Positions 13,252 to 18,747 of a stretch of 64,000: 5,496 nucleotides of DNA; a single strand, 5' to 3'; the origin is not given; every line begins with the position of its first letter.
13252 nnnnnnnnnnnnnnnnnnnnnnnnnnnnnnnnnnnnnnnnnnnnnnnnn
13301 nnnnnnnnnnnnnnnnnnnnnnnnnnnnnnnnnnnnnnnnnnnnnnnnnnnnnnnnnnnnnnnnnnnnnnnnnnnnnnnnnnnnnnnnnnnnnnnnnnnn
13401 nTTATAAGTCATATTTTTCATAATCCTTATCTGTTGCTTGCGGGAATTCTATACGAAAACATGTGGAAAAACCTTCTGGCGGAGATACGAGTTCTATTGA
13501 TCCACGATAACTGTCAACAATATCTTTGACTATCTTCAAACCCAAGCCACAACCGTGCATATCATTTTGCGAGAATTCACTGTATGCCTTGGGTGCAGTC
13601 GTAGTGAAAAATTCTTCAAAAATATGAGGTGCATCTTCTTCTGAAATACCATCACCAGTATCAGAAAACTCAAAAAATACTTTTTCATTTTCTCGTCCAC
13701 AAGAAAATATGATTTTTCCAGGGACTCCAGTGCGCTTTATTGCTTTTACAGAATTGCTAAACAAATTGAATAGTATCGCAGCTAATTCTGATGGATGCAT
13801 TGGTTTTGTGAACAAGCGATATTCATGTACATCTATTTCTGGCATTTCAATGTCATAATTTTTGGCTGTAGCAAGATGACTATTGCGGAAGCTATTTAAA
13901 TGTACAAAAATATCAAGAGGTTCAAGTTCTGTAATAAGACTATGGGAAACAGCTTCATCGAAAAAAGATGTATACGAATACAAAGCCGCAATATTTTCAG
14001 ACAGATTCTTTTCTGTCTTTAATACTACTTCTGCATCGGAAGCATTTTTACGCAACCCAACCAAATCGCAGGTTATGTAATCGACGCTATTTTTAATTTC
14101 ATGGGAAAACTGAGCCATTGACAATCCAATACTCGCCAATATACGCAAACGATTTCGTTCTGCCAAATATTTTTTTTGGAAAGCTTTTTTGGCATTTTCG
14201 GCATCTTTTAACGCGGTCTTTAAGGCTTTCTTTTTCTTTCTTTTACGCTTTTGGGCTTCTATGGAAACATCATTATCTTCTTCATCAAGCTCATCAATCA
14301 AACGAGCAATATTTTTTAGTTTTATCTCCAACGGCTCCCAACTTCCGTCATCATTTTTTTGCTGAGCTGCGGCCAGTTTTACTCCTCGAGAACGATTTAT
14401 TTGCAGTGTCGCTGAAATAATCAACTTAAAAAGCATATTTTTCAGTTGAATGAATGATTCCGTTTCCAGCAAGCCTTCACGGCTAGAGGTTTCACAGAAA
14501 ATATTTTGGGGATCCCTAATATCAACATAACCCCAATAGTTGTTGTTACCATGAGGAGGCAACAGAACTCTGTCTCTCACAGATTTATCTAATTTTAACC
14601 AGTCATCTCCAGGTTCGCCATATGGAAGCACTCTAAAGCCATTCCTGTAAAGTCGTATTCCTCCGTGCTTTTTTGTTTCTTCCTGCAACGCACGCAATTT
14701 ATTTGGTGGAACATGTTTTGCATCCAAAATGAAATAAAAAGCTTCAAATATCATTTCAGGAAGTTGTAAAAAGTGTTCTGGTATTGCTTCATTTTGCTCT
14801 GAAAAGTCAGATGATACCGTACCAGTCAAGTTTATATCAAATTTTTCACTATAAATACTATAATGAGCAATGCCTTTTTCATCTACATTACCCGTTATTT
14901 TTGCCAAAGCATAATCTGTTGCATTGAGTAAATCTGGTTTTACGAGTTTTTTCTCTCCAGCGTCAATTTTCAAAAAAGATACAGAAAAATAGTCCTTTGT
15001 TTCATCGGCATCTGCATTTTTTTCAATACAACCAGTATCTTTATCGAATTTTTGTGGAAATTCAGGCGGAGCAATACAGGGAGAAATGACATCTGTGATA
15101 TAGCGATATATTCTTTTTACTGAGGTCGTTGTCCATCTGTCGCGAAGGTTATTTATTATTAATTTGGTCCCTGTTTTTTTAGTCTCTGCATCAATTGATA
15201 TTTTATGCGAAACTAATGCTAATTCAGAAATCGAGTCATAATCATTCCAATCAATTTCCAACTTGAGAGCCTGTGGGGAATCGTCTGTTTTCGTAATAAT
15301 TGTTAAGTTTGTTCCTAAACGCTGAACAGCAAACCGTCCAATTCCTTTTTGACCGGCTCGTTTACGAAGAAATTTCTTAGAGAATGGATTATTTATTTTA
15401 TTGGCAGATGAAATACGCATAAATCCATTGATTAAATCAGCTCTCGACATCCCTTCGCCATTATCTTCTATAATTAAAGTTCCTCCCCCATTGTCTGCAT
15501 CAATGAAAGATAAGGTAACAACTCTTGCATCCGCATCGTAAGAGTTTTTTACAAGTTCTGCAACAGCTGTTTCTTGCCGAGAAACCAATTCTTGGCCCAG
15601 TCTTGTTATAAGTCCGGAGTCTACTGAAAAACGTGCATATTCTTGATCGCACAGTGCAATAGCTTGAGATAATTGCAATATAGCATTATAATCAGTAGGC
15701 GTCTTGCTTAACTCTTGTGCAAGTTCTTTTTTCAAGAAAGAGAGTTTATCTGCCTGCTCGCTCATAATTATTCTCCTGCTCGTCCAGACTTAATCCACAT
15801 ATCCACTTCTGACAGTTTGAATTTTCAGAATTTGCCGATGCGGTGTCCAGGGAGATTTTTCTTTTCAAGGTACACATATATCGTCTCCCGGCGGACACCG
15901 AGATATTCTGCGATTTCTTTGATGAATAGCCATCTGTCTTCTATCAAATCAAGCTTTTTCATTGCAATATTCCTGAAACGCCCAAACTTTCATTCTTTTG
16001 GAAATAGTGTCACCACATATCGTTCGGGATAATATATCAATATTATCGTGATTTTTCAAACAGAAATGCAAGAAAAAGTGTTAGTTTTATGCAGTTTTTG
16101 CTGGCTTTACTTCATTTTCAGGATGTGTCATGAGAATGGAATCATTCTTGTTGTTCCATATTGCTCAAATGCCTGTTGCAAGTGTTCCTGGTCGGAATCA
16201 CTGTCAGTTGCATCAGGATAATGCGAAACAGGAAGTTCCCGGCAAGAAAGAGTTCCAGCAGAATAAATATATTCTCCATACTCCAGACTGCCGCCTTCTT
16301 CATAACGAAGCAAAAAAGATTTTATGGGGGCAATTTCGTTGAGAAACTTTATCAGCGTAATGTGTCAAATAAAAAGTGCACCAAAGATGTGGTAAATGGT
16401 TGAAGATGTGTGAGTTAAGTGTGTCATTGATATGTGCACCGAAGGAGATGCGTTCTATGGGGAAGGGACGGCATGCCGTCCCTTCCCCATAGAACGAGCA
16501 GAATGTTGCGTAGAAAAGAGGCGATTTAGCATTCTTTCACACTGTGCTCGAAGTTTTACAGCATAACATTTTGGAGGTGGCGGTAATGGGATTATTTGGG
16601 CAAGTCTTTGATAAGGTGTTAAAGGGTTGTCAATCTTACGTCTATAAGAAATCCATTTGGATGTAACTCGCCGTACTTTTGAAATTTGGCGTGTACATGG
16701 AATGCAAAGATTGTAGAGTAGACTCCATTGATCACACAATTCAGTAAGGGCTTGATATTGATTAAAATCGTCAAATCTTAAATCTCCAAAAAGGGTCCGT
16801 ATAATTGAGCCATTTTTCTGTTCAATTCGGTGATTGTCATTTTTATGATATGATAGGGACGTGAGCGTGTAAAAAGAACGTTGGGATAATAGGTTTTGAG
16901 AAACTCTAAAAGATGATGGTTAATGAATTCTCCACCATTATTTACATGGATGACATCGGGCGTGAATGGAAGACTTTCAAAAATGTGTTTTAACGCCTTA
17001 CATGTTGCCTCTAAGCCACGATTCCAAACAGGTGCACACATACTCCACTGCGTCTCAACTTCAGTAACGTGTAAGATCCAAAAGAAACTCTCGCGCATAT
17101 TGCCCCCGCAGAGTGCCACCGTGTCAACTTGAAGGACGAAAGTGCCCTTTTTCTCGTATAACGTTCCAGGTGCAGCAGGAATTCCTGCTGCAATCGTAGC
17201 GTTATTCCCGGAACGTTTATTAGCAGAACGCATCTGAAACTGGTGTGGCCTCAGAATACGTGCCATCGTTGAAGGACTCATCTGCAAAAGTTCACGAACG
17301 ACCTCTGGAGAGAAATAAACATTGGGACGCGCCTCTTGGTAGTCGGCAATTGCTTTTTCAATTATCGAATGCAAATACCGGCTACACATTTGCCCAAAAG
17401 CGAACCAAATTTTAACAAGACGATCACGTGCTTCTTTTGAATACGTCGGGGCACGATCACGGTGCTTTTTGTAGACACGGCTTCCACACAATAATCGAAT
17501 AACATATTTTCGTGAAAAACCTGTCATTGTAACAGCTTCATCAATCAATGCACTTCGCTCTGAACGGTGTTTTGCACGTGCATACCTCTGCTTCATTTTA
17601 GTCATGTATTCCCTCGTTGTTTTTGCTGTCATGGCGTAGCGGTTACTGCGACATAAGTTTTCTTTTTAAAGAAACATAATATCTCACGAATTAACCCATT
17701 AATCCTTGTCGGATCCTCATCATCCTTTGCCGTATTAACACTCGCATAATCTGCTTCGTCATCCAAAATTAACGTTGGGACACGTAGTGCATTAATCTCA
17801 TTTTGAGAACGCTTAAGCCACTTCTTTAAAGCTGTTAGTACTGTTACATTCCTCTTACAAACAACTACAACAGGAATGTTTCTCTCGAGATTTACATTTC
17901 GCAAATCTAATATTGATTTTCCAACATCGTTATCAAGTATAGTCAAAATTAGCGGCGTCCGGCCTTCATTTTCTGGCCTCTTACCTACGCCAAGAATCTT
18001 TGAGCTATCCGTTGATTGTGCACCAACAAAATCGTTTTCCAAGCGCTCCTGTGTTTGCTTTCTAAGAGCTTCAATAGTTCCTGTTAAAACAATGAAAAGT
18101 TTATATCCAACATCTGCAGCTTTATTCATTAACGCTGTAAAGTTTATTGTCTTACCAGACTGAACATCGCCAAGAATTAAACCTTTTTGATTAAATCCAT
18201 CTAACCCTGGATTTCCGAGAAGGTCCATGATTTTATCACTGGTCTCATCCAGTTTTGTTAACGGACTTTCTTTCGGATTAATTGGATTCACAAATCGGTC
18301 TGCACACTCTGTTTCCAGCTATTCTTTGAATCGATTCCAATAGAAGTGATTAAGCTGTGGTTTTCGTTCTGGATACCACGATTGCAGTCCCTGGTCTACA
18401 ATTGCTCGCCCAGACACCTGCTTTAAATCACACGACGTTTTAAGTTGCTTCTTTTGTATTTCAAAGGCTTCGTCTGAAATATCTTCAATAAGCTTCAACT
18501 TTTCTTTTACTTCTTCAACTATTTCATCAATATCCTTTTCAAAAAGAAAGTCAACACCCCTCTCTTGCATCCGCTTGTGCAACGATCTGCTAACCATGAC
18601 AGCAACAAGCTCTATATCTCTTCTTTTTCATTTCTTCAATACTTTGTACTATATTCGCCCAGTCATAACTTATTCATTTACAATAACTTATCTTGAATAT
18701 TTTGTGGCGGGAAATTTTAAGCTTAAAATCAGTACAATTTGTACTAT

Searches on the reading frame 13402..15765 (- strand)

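Call 8: search_protein_families(library=pfam, proteins=[window:13402-15765:-])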
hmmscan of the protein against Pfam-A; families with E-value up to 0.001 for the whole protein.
window:13402-15765:- (787 aa): 3 families
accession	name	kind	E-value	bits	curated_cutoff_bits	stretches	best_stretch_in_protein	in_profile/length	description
PF13589.12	HATPase_c_3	-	3.4e-25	89.1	25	1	65-178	4-110/137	Histidine kinase-, DNA gyrase B-, and HSP90-like ATPase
PF02518.31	HATPase_c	-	7.7e-25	87.9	26.4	2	658-777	3-110/111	Histidine kinase-, DNA gyrase B-, and HSP90-like ATPase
PF14501.12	HATPase_c_5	-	9.9e-05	22.6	22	1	656-760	1-89/102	GHKL domain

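Call 44: search_protein_families(library=ncbifam, proteins=[window:13402-15765:-], max_evalue=0.01)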
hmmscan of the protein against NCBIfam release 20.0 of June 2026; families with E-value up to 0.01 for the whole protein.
window:13402-15765:- (787 aa): 75 families (the best 25 are shown)
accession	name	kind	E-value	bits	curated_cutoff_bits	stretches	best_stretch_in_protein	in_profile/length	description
NF050001.1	restrict_BbrUII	equivalog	2.4e-22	79.2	550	1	46-220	3-180/659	BbrUII/HgiDII family restriction enzyme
NF008468.0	PRK11360.1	equivalog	2.2e-18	66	646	1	538-780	388-612/616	two-component system sensor histidine kinase AtoS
NF046044.1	PnpS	equivalog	2.3e-17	63.1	400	1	655-775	280-390/390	two-component system histidine kinase PnpS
TIGR02966.1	phoR_proteo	equivalog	2.4e-16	59.7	334.2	1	657-774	226-333/333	phosphate regulon sensor histidine kinase PhoR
NF047874.1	MASE3_PAS_HK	subfamily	3.3e-16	59.2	560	1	663-781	522-629/655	MASE3 domain-containing sensor histidine kinase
NF007688.0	PRK10364.1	equivalog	5.7e-16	58.3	479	1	655-780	346-455/460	two-component system sensor histidine kinase ZraS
NF041832.1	near_NosP_CTERM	subfamily_domain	2.6e-14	53.1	400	1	660-781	120-230/370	NahK/ErcS family hybrid sensor histidine kinase/response regulator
NF041947.1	LuxQ_Vibrio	equivalog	2.9e-13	48.6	1200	1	661-780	588-700/843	quorum-sensing autoinducer 2 sensor kinase/phosphatase LuxQ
NF010411.0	PRK13837.1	equivalog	6.9e-13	47.5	647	1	658-780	558-679/828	two-component system VirA-like sensor kinase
NF033092.0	HK_WalK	equivalog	3e-12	45.9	725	1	656-773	484-591/594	cell wall metabolism sensor histidine kinase WalK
NF047497.1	HK_LIC_12097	equivalog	3.7e-12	45.6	500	1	508-776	114-366/367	LIC_12097 family sensor histidine kinase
NF007004.0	PRK09467.1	equivalog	9.2e-12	44.5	415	1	632-775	308-435/440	two-component system sensor histidine kinase EnvZ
NF052574.1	HisKinEspCMyxo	equivalog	9.7e-12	43.9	1200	1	661-780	531-641/785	serine histidine kinase EspC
NF038348.1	T2SS_HK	subfamily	1.2e-11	43.8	450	1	657-775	468-572/574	histidine kinase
NF011874.0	PRK15347.1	equivalog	1.9e-11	42.8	852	1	662-776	515-614/921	two component system sensor kinase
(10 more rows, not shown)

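Call 64: search_protein_families(library=padloc, proteins=[window:13402-15765:-], max_evalue=0.00001)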
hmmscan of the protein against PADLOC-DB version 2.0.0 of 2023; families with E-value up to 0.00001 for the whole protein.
window:13402-15765:- (787 aa): 1 family
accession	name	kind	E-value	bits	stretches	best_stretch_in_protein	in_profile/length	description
PDLC03419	REase_II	-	1.5e-11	41.4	1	42-173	4-133/695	Type II restriction enzyme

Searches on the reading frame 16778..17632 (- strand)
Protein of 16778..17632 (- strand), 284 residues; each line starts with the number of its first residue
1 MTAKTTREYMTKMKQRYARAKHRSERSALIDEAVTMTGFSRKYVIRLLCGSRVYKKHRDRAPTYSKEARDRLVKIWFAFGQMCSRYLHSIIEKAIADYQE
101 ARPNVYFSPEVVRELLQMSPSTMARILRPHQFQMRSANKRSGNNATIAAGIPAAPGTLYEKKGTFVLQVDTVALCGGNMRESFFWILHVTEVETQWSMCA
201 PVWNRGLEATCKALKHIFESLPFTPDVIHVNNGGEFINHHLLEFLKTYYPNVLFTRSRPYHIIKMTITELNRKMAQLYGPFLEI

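Call 8: search_protein_families(library=pfam, proteins=[window:16778-17632:-])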
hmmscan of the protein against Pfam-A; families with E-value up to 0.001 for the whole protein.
window:16778-17632:- (284 aa): 1 family
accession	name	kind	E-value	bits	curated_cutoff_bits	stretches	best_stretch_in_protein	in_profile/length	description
PF00665.32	rve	-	3e-08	34.3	32.6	1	166-255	7-97/102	Integrase core domain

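Call 44: search_protein_families(library=ncbifam, proteins=[window:16778-17632:-], max_evalue=0.01)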
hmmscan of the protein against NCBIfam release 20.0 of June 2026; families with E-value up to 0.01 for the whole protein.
window:16778-17632:- (284 aa): 1 family
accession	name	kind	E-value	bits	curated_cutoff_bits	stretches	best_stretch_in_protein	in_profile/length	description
NF033577.2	transpos_IS481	equivalog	8.9e-06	25.4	224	1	87-260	59-224/284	IS481 family transposase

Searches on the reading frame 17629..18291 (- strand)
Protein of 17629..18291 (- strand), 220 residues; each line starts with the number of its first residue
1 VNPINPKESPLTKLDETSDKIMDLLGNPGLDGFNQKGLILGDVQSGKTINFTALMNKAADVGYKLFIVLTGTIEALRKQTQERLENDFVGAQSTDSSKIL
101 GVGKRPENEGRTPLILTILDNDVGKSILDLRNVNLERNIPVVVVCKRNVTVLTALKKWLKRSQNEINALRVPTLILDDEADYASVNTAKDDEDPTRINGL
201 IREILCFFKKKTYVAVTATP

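Call 8: search_protein_families(library=pfam, proteins=[window:17629-18291:-])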
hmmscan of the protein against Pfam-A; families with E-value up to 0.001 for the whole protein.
window:17629-18291:- (220 aa): 1 family
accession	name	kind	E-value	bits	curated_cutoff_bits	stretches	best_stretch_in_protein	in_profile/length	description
PF04851.21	ResIII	-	0.00029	21.2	22.5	1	38-220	27-162/164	Type III restriction enzyme, res subunit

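Call 44: search_protein_families(library=ncbifam, proteins=[window:17629-18291:-], max_evalue=0.01)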
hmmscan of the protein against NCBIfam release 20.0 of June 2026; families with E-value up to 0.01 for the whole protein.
window:17629-18291:- (220 aa): 1 family
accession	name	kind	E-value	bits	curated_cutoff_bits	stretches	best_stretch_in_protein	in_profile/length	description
NF041933.1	MzaC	equivalog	9.2e-41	139.7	1500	1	10-220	106-339/806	MZA anti-phage system associated Z1 domain-containing protein MzaC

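Call 57: find_homologous_proteins(query=window:17629-18291:-, max_evalue=1e-20)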
Query window:17629-18291:- (220 aa): 47 proteins with E <= 1e-20 among 424 candidates.
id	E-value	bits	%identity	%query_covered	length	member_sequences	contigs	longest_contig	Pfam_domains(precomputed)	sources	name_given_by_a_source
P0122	1.0e-137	475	100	100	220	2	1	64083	-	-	-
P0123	2.7e-46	176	49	97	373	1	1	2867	-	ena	-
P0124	1.3e-45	174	47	98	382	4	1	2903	-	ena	-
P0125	2.5e-45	173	45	95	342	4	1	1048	-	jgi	jgi:hypothetical protein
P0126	4.0e-44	169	45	98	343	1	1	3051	-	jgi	jgi:hypothetical protein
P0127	7.0e-44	168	46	99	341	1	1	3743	PF04851.22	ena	-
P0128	9.7e-44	168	44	99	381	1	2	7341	-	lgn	-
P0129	4.4e-43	165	47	90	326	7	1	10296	-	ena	-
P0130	1.0e-41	161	45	94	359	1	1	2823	-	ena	-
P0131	1.4e-40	157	44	95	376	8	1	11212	-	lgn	-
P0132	9.1e-40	155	44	97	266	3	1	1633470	-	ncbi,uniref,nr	ncbi:hypothetical protein [Bifidobacterium adolescentis]|uniref:hypothetical protein n=1 Tax=Bifidob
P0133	3.6e-39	153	45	88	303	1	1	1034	-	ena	-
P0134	5.0e-39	152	41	95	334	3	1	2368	-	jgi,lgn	jgi:hypothetical protein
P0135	1.7e-38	150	42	88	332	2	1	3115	-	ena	-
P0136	4.4e-38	149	42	95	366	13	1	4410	-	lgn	-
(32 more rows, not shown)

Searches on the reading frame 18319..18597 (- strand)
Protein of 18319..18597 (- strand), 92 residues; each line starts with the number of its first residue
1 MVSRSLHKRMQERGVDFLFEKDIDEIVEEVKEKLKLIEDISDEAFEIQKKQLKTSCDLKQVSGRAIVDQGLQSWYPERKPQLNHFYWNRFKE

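Call 8: search_protein_families(library=pfam, proteins=[window:18319-18597:-])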
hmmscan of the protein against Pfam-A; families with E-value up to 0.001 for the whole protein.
window:18319-18597:- (92 aa): 0 families

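Call 16: find_encoding_contigs(protein=window:18319-18597:-, flank=10000, max_places=10)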
Protein window:18319-18597:- (92 aa): no gene with exactly this product is on record in the collection.

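Call 44: search_protein_families(library=ncbifam, proteins=[window:18319-18597:-], max_evalue=0.01)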
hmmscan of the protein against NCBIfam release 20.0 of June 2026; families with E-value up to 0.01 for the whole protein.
window:18319-18597:- (92 aa): 0 families
